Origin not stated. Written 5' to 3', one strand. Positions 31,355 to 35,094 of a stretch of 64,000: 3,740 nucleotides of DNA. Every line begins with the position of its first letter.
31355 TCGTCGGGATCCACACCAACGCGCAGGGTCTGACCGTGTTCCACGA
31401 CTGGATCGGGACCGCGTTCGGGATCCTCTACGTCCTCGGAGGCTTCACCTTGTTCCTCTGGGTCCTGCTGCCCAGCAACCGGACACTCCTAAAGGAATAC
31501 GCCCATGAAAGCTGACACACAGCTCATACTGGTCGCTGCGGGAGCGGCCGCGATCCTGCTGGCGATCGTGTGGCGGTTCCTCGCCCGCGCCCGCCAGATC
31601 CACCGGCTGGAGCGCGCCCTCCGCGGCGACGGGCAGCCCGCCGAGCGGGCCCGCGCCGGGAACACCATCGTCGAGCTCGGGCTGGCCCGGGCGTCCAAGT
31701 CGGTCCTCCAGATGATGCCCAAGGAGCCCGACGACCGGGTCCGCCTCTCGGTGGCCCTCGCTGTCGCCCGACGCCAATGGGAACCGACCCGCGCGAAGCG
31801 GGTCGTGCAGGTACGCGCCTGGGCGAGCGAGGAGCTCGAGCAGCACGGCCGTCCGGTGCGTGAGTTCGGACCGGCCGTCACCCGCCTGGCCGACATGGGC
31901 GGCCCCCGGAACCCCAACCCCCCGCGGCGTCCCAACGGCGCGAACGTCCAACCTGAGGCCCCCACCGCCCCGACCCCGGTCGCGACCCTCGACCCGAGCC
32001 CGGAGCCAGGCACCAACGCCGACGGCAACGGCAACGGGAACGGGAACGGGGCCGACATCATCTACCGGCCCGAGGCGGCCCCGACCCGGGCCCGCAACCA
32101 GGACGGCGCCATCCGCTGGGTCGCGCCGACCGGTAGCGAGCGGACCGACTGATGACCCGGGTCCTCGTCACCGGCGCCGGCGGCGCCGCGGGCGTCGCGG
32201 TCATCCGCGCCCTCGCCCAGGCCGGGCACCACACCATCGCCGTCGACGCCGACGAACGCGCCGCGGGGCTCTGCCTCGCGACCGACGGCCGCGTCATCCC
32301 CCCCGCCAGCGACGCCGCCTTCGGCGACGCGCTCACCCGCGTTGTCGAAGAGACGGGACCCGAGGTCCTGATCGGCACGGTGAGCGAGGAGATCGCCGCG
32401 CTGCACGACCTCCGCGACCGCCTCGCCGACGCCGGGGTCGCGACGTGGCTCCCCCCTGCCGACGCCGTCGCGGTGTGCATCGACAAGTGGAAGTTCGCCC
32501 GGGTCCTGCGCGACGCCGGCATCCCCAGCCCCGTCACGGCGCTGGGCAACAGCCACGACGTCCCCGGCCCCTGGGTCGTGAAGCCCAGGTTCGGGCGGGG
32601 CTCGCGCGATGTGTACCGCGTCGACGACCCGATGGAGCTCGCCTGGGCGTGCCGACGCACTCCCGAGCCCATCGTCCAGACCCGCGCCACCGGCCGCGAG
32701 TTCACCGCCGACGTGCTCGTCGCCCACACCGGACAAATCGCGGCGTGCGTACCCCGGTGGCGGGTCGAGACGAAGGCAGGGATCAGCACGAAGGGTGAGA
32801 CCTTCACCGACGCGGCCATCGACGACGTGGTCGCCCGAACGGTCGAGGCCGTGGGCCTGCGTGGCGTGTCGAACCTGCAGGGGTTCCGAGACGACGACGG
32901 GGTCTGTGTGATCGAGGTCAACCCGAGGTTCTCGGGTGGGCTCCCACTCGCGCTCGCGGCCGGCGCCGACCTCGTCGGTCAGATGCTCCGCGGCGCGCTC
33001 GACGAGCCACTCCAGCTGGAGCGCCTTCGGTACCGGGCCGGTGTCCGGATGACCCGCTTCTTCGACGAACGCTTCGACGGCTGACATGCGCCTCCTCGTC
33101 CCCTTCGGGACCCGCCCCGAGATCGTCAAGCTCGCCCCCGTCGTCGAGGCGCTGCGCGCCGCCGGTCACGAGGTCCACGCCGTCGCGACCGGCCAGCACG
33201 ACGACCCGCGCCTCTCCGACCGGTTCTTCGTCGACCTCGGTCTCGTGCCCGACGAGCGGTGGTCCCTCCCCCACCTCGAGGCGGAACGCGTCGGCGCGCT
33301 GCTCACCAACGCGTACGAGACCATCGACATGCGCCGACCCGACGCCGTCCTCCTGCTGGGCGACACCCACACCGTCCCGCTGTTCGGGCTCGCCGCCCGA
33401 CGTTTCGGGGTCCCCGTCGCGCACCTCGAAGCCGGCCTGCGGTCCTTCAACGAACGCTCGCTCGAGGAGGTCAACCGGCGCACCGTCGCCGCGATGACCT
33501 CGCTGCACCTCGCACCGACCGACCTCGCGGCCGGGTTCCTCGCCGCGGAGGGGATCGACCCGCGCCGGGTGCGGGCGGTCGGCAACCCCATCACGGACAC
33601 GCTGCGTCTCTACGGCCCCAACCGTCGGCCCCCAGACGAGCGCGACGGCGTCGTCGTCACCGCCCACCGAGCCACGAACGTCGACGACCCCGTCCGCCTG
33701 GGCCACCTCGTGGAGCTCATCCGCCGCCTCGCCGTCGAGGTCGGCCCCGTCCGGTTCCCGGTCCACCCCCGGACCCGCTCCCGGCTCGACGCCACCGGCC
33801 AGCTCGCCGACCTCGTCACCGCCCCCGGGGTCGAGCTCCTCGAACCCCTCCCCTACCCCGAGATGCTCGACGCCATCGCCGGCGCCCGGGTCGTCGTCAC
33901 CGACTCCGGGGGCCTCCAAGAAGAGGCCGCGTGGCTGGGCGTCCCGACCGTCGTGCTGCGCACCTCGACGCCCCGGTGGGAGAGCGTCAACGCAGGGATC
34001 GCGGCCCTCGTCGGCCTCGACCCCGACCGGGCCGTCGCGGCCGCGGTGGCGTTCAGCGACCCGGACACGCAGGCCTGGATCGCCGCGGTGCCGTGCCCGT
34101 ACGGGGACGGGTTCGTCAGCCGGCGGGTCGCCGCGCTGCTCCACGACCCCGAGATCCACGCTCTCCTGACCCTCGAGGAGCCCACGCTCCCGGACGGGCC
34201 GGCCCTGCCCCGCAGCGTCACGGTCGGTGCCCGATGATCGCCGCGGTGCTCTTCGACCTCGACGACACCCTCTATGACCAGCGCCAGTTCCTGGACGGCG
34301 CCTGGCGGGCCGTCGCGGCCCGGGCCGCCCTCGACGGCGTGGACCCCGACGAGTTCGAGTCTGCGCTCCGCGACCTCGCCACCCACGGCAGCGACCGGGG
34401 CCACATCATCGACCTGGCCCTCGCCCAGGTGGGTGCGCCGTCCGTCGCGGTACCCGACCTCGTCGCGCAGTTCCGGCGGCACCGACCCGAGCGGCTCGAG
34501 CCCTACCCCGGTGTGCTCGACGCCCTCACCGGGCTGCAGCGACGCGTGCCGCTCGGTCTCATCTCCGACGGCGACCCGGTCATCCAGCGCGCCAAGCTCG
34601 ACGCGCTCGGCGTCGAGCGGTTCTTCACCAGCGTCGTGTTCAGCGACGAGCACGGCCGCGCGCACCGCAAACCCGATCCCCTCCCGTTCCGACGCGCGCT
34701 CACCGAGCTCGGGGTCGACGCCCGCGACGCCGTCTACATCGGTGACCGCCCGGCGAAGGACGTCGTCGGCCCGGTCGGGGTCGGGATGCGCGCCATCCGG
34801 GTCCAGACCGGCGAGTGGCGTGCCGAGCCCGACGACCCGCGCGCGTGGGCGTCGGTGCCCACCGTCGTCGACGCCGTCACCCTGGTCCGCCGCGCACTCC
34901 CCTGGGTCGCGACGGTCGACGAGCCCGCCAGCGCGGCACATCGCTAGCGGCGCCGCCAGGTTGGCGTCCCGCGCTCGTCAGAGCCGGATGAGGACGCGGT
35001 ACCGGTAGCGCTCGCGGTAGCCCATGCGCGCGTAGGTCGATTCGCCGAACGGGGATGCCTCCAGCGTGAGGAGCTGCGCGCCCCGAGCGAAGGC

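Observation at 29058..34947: Seven-gene translationally coupled operon built around a processive GT2 synthase and a mini exosortase (XrtG-like)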

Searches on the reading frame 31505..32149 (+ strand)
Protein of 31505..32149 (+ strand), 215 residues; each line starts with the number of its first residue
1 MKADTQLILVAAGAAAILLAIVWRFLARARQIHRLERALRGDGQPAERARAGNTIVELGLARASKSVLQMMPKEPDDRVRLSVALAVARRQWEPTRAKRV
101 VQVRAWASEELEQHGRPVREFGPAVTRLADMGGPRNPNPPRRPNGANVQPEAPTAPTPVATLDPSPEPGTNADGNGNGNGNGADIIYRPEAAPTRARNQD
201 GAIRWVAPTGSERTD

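Call 4: search_protein_families(library=ncbifam, proteins=[window:31505-32149:+], max_evalue=1)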
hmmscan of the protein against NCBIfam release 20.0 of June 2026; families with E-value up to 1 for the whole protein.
window:31505-32149:+ (215 aa): 1 family
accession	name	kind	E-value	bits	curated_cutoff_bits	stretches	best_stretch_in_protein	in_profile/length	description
NF008863.0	PRK11893.2-5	equivalog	0.049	12.2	551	1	9-36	207-234/531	methionine--tRNA ligase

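Call 5: search_protein_families(library=pfam, proteins=[window:31505-32149:+], max_evalue=1)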
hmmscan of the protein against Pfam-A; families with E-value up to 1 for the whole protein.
window:31505-32149:+ (215 aa): 2 families
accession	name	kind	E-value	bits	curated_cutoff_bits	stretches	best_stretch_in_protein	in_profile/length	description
PF13646.12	HEAT_2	-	0.00041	21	27.7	2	35-91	4-59/88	HEAT repeats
PF06305.16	LapA_dom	-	0.056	13.8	28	1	7-40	24-57/64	Lipopolysaccharide assembly protein A domain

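Call 59: search_solved_structures(query=window:31505-32149:+, max_evalue=1)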
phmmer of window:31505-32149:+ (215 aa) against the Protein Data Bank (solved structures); distinct sequences matched with E-value up to 1: 1.
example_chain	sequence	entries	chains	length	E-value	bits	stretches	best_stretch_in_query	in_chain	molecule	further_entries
6gwd_G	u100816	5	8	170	0.8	12.6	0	29-97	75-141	iiH5 ALPHAREP | iih5 Alpha Repeating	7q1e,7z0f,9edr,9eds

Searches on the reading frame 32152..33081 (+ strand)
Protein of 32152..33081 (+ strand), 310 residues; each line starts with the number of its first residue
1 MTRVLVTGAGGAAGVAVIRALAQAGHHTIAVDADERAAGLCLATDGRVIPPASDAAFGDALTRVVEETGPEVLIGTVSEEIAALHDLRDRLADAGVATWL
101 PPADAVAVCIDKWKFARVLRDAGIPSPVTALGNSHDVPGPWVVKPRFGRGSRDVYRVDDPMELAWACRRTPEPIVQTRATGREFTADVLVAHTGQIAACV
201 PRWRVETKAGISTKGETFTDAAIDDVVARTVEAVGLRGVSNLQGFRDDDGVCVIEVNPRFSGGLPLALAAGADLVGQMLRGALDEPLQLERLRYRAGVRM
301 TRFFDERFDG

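Call 4: search_protein_families(library=ncbifam, proteins=[window:32152-33081:+], max_evalue=1)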
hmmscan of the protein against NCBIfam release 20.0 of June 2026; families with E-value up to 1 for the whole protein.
window:32152-33081:+ (310 aa): 59 families (the best 25 are shown)
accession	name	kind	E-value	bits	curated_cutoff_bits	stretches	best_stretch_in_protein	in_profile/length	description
NF009405.0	PRK12767.1-4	equivalog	2.7e-51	174.5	390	1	4-305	3-311/320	carbamoyl phosphate synthase-like protein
NF009402.0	PRK12767.1-1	equivalog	2.6e-41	141.5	218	1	2-300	3-315/329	carbamoyl phosphate synthase-like protein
NF009404.0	PRK12767.1-3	equivalog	3.1e-26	92.1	316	1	20-303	21-327/344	carbamoyl phosphate synthase-like protein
NF009403.0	PRK12767.1-2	equivalog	7.1e-26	91.2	286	2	4-227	3-232/342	carbamoyl phosphate synthase-like protein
NF009406.0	PRK12767.1-5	equivalog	1.7e-25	89.8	271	1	4-281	5-292/327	carbamoyl phosphate synthase-like protein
NF002563.0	PRK02186.1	subfamily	1.1e-18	67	625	1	102-296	98-316/890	argininosuccinate lyase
NF005315.0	PRK06849.1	equivalog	1.4e-10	40.7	406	1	3-273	6-289/389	hypothetical protein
NF006766.0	PRK09288.1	equivalog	4.9e-06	25.6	339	1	2-118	13-120/396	formate-dependent phosphoribosylglycinamide formyltransferase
TIGR01369.1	CPSaseII_lrg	equivalog_domain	3.4e-05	21.7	1027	1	220-285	801-867/1052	carbamoyl-phosphate synthase (glutamine-hydrolyzing) large subunit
TIGR00768.1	rimK_fam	subfamily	0.00043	19.7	143.4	1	100-259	76-254/276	RimK family alpha-L-glutamate ligase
NF003671.0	PRK05294.1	equivalog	0.0005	17.8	599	1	221-275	799-854/1058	carbamoyl-phosphate synthase large subunit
NF002378.0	PRK01372.1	subfamily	0.00077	18.2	243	1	105-194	94-194/305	D-alanine--D-alanine ligase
NF040491.1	SDR_subfam_4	equivalog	0.00085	19.1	265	1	4-37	3-36/256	mycofactocin-coupled SDR family oxidoreductase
TIGR01142.1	purT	equivalog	0.00092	18.2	502.15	1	3-119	1-108/380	phosphoribosylglycinamide formyltransferase 2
NF040720.1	MptN_Meth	equivalog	0.0034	16.5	350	1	86-162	77-159/291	tetrahydromethanopterin:alpha-L-glutamate ligase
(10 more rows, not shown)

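Call 5: search_protein_families(library=pfam, proteins=[window:32152-33081:+], max_evalue=1)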
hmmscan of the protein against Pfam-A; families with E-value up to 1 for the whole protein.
window:32152-33081:+ (310 aa): 10 families
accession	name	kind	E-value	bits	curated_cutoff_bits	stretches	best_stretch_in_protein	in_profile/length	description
PF02655.19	ATP-grasp_3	-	1.2e-17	64.9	23.2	1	109-262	1-159/160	ATP-grasp domain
PF15632.11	ATPgrasp_Ter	-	3.4e-17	62.9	29.1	1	171-291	3-116/131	ATP-grasp in the biosynthetic pathway with Ter operon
PF13535.11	ATP-grasp_4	-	4.5e-05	23.5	27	1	139-182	3-46/160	ATP-grasp domain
PF21360.3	PylC-like_N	-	0.00059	20.4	27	1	5-97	2-94/96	PylC-like, N-terminal domain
PF02786.22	CPSase_L_D2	-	0.00071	19.6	19.8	1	226-288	144-209/211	Carbamoyl-phosphate synthase L chain, ATP binding domain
PF01370.27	Epimerase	-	0.0026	17.6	20.9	1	4-74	1-69/240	NAD dependent epimerase/dehydratase family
PF00899.27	ThiF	-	0.0031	17.2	28.1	1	2-31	21-49/238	ThiF family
PF04321.23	RmlD_sub_bind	-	0.0052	16.3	27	1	3-74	2-56/287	RmlD substrate binding domain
PF05368.20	NmrA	-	0.0055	16.8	27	1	3-34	4-35/298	NmrA-like family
PF00106.31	adh_short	-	0.029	14.3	26.6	1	4-39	3-38/195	short chain dehydrogenase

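Call 31: search_solved_structures(query=window:32152-33081:+, max_evalue=0.001)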
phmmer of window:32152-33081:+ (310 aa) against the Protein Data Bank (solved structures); distinct sequences matched with E-value up to 0.001: 2.
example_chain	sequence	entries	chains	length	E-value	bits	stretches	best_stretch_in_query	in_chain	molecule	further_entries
2pn1_A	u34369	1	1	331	3.9e-17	65.6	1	4-285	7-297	Carbamoylphosphate synthase large subunit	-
2c00_A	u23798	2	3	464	0.0002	23.8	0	3-168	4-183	BIOTIN CARBOXYLASE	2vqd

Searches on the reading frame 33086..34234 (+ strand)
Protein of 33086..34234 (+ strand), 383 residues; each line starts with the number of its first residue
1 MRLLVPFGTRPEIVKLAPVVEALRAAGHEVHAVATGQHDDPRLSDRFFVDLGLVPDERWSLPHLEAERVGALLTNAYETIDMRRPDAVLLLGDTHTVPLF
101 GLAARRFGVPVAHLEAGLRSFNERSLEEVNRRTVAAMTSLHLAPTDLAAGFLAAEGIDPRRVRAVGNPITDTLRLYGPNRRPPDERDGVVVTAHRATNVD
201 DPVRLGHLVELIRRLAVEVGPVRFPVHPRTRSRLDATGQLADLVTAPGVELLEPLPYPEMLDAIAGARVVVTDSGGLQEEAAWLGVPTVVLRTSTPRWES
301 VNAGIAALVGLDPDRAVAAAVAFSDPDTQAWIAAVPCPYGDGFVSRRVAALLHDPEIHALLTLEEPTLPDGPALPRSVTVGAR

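Call 4: search_protein_families(library=ncbifam, proteins=[window:33086-34234:+], max_evalue=1)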
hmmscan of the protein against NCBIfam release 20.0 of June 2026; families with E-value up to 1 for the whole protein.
window:33086-34234:+ (383 aa): 3 families
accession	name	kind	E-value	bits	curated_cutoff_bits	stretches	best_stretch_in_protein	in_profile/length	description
TIGR00236.1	wecB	equivalog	4.2e-68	230.1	210.15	1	1-350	1-360/366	non-hydrolyzing UDP-N-acetylglucosamine 2-epimerase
TIGR03568.1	NeuC_NnaA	equivalog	2.7e-09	36.4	235.9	1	67-174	76-181/365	UDP-N-acetylglucosamine 2-epimerase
TIGR04516.1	glycosyl_450act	subfamily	0.016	14.3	440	1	3-35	4-36/418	activator-dependent family glycosyltransferase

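Call 5: search_protein_families(library=pfam, proteins=[window:33086-34234:+], max_evalue=1)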
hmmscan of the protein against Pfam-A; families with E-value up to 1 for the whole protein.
window:33086-34234:+ (383 aa): 5 families
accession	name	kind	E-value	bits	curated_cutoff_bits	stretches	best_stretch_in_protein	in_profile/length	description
PF02350.25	Epimerase_2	-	5.8e-76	256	30.6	1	23-352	3-346/347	UDP-N-acetylglucosamine 2-epimerase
PF13579.12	Glyco_trans_4_4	-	6.2e-08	33.6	29.7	1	19-167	10-157/158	Glycosyl transferase 4-like domain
PF13439.12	Glyco_transf_4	-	3.7e-06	27.5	28.5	1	20-169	12-166/170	Glycosyltransferase Family 4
PF01875.22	Memo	-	0.0071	16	27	1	58-98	35-75/269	Memo-like protein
PF01075.23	Glyco_transf_9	-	0.2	11.4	22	1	210-295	128-212/247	Glycosyltransferase family 9 (heptosyltransferase)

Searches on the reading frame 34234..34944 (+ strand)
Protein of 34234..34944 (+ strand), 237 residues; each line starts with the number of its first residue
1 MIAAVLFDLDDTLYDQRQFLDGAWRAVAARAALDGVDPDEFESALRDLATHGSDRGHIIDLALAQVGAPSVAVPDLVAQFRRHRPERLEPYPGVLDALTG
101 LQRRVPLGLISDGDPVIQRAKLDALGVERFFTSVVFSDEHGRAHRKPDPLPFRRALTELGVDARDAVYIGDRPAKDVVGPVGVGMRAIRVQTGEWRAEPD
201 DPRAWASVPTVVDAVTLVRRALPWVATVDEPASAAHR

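Call 4: search_protein_families(library=ncbifam, proteins=[window:34234-34944:+], max_evalue=1)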
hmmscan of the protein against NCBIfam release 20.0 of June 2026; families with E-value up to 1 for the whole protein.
window:34234-34944:+ (237 aa): 39 families (the best 25 are shown)
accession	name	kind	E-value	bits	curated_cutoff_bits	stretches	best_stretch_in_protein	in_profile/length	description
TIGR02253.1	CTE7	subfamily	8.3e-34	117.3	169.75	1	1-201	1-205/221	TIGR02253 family HAD-type hydrolase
NF053830.1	RUBPPhHalo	equivalog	1.1e-17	64.5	330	2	86-193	100-206/234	ribulose-1,5-bisphosphate 5-phosphatase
TIGR02254.1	YjjG_YfnB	equivalog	7.7e-17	61.5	159.9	2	77-191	85-197/223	YjjG family noncanonical pyrimidine nucleotidase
TIGR02252.1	DREG-2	subfamily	3.1e-15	56.5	155.2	1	75-188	93-202/203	HAD hydrolase, REG-2-like, family IA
NF009700.0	PRK13226.1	equivalog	1.7e-13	50.8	342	1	4-221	14-224/229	phosphoglycolate phosphatase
TIGR01449.2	PGP_bact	equivalog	5.9e-13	48.9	180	1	5-195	1-189/213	phosphoglycolate phosphatase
TIGR01458.1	HAD-SF-IIA-hyp3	hypoth_equivalog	6.8e-13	48.5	175.95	1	121-218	153-254/257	TIGR01458 family HAD-type hydrolase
NF006976.0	PRK09449.1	equivalog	1.8e-12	47.2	183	1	86-192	92-197/225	pyrimidine 5'-nucleotidase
NF008018.0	PRK10748.1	equivalog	5.4e-11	42.1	225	2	94-191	118-208/238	5-amino-6-(5-phospho-D-ribitylamino)uracil phosphatase YigB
TIGR01428.1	HAD_type_II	equivalog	2e-10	41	125.4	1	2-191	1-191/197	haloacid dehalogenase type II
NF009804.0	PRK13288.1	equivalog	2.5e-10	40.2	218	1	83-181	76-172/215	pyrophosphatase PpaX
TIGR01454.1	AHBA_synth_RP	hypoth_equivalog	2.9e-09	36.9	246.65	1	5-209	1-189/205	AHBA synthesis associated protein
TIGR01549.1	HAD-SF-IA-v1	subfamily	3.6e-09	37.2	23.3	1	104-180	76-145/149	HAD-IA family hydrolase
TIGR02009.1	PGMB-YQAB-SF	subfamily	6.9e-09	36.2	153.35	1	2-172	1-169/186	beta-phosphoglucomutase family hydrolase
TIGR01993.1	Pyr-5-nucltdase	equivalog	7.9e-09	35.6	142.9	2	87-189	82-182/183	pyrimidine 5'-nucleotidase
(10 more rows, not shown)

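Call 5: search_protein_families(library=pfam, proteins=[window:34234-34944:+], max_evalue=1)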
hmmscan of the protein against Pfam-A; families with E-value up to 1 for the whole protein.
window:34234-34944:+ (237 aa): 4 families
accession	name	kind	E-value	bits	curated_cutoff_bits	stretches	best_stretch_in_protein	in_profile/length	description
PF00702.32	Hydrolase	-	1.7e-23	84.5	26.4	1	2-177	1-184/191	haloacid dehalogenase-like hydrolase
PF13419.12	HAD_2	-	3.3e-21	76.6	23.8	1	5-190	1-178/178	Haloacid dehalogenase-like hydrolase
PF13242.12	Hydrolase_like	-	5.1e-11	42.8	22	1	145-200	3-58/75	HAD-hyrolase-like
PF12710.13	HAD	-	5.7e-07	30.6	27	1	5-173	1-182/189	haloacid dehalogenase-like hydrolase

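Call 33: search_solved_structures(query=window:34234-34944:+, max_evalue=0.001)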
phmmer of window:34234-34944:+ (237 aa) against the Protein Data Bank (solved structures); distinct sequences matched with E-value up to 0.001: 45.
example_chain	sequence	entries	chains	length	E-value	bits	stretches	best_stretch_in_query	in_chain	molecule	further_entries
2hoq_A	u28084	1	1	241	1.5e-16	63.8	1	1-197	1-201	Putative HAD-hydrolase PH1655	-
1x42_A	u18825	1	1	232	2.3e-16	63.2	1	87-194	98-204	hypothetical protein PH0459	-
3u26_A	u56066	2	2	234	1e-15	61.1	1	89-195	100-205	PF00702 domain protein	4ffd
6q7n_A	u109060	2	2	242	1.1e-15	61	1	89-195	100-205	BH32 | OE1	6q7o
6q7q_A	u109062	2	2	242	5.8e-15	58.7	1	89-196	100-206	OE1.3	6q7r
6q7p_A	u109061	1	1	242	8.1e-15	58.2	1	89-196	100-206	OE1.2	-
6z1k_A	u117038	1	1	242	1.5e-14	57.3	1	89-196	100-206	BH32.6 protein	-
8bp1_A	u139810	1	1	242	5.5e-14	55.5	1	89-196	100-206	BHMeHis1.0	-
7o1d_A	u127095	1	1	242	5.5e-14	55.5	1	89-196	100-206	BH32.7 protein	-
3vay_A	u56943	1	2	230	2.2e-13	53.5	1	1-197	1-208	HAD-superfamily hydrolase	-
9eqd_A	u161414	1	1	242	4.7e-13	52.4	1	89-196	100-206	CT1.5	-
9ful_A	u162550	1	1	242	5.4e-13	52.2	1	89-196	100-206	Chain A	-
9fug_A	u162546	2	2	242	5.4e-13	52.2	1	89-196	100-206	SNAr1.3 (K39A) | Chain A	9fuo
8bp0_A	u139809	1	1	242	8.8e-13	51.5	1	91-196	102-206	BHMeHis1.8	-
9r2d_A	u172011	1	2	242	1.1e-12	51.2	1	89-196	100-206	Crystal structure of ASB1.3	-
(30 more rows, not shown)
